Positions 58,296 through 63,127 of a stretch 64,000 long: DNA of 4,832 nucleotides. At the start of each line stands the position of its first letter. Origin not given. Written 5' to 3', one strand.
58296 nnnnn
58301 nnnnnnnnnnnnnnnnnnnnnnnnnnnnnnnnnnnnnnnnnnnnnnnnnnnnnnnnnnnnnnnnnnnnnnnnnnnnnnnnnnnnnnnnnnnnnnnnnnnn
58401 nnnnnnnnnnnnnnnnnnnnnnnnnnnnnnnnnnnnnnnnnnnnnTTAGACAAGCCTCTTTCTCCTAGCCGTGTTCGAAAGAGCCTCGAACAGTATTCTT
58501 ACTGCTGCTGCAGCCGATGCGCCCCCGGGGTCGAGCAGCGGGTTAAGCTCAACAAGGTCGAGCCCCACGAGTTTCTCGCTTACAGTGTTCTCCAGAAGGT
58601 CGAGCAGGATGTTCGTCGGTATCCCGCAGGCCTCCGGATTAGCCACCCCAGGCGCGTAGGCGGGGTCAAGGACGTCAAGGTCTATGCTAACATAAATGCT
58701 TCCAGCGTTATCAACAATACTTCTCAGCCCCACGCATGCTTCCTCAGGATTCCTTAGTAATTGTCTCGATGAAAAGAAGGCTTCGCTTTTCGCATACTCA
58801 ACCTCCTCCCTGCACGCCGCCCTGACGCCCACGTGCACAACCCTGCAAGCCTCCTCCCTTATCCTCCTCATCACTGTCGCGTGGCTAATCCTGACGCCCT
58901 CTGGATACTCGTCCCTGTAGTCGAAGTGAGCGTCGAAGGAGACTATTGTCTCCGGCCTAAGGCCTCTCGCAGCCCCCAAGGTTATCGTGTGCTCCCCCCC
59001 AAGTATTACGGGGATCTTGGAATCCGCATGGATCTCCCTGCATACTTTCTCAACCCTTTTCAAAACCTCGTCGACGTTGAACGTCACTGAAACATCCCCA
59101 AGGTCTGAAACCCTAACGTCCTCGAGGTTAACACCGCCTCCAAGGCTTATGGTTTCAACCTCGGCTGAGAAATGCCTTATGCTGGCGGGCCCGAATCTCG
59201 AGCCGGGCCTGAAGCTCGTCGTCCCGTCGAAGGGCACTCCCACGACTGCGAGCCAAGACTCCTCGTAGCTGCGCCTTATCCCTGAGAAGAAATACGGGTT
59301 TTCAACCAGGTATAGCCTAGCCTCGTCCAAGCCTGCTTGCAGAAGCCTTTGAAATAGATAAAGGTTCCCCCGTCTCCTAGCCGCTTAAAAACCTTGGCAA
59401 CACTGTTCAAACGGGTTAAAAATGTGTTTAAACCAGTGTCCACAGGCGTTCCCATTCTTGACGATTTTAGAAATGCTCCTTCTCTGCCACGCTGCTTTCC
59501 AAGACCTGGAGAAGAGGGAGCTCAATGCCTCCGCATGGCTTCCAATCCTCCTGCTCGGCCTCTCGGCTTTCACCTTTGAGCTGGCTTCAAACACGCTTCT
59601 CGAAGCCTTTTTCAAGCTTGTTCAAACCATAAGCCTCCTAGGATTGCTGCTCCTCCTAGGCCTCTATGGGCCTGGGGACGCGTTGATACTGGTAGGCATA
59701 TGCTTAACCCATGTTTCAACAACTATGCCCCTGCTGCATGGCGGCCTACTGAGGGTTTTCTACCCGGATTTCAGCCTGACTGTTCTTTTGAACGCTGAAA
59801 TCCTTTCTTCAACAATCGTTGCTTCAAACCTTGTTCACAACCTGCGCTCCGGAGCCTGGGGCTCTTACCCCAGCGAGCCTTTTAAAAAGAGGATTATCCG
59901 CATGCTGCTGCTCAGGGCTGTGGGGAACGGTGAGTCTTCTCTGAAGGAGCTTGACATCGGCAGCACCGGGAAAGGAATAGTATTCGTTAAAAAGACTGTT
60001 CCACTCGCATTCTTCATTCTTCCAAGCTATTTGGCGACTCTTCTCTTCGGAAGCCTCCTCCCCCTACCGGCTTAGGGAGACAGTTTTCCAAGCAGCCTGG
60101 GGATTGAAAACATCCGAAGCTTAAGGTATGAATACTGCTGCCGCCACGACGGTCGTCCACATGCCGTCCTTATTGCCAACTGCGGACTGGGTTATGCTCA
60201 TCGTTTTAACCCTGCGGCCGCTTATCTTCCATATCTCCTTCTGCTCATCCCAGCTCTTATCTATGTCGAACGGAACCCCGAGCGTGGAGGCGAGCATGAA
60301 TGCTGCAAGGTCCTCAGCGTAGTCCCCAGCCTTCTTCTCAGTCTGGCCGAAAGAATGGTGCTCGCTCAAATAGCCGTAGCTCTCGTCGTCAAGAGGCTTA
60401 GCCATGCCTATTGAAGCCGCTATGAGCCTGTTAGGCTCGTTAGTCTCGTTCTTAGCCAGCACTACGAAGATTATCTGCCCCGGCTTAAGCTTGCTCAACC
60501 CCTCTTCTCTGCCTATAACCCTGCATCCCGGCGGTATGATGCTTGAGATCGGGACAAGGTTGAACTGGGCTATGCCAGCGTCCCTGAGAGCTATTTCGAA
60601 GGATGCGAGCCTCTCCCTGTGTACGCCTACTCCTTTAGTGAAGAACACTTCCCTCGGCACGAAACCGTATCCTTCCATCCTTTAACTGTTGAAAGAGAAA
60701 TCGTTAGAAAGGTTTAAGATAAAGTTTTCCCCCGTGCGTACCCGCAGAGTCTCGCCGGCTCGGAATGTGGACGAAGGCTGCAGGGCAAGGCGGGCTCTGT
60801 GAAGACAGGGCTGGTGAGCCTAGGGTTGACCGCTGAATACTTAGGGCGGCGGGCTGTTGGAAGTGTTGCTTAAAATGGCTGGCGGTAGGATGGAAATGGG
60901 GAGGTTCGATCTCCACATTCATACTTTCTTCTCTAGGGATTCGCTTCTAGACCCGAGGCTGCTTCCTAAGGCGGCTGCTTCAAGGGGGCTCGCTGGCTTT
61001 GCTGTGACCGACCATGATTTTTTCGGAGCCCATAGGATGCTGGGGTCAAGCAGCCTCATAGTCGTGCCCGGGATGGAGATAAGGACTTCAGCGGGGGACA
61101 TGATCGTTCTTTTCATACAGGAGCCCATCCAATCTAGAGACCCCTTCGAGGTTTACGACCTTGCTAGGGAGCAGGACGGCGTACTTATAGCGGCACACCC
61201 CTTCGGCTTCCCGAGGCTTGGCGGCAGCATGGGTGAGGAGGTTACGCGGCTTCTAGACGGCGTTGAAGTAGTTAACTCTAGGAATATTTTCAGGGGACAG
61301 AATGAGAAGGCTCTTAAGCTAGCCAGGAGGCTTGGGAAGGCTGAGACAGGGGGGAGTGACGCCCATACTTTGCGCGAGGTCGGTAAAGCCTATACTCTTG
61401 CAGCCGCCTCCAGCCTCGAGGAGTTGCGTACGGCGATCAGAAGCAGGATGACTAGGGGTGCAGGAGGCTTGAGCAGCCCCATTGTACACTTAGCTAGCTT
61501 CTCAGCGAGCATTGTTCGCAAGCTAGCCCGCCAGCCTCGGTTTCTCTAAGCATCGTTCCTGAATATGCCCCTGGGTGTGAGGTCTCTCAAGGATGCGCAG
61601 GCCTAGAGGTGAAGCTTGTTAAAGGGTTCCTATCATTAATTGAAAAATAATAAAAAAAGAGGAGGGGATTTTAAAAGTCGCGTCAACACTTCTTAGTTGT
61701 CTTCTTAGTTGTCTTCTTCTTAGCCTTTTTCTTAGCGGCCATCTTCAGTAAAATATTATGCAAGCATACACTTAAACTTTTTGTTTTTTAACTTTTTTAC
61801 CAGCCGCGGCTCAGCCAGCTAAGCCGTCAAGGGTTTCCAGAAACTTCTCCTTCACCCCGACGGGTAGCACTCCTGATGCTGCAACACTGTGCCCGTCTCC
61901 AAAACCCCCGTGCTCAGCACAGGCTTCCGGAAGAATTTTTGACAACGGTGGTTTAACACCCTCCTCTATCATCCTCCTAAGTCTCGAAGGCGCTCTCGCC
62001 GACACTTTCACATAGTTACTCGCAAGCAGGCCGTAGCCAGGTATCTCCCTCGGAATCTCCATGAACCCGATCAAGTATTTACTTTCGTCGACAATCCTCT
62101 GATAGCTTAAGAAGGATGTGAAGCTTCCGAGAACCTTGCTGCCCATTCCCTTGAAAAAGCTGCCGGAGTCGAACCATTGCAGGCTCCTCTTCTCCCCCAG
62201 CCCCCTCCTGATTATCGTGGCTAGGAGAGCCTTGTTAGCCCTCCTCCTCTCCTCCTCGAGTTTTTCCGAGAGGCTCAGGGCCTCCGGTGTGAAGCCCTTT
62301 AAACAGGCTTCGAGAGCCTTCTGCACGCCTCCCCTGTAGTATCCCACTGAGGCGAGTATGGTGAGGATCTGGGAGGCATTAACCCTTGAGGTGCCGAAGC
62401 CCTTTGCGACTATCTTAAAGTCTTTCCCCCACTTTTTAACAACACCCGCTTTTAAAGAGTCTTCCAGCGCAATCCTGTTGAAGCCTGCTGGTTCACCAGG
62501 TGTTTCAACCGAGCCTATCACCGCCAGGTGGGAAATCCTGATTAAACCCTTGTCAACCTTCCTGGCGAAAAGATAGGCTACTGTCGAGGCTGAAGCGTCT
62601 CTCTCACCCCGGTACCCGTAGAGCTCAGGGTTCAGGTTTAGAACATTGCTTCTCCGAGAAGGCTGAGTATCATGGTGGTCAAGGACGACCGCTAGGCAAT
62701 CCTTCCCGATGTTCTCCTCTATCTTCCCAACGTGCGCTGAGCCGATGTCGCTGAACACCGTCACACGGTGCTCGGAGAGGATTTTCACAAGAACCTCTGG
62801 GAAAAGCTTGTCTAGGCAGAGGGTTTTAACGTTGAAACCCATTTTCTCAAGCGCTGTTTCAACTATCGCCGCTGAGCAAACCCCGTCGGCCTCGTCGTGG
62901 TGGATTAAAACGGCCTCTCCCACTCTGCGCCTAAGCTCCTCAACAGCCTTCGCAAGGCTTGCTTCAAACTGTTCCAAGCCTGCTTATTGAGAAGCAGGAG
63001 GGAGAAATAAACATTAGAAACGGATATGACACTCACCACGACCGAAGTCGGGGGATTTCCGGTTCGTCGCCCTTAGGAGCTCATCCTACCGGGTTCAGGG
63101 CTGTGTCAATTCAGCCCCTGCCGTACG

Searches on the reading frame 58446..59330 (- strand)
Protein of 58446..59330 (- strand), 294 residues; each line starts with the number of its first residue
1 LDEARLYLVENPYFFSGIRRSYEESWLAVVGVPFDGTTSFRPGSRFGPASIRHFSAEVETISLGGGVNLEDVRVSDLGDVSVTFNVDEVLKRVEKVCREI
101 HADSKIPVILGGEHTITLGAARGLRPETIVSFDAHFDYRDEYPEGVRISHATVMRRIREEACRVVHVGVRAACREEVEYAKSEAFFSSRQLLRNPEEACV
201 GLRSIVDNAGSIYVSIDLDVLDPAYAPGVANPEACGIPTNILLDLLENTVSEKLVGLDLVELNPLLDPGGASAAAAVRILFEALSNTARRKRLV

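Call 66: search_protein_families(library=pfam, proteins=[window:58446-59330:-], max_evalue=0.001)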
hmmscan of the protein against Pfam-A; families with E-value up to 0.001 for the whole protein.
window:58446-59330:- (294 aa): 1 family
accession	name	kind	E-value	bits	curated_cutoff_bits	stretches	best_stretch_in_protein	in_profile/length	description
PF00491.26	Arginase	-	1.6e-71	241.5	22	1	27-283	3-277/280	Arginase family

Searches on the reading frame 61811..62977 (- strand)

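Call 8: search_protein_families(library=pfam, proteins=[window:61811-62977:-], max_evalue=0.0001)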
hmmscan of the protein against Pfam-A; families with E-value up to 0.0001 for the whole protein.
window:61811-62977:- (388 aa): 1 family
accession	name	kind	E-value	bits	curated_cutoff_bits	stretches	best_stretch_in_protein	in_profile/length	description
PF01368.27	DHH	-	1.7e-07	32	28.1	1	24-139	3-103/125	DHH family, N-terminal domain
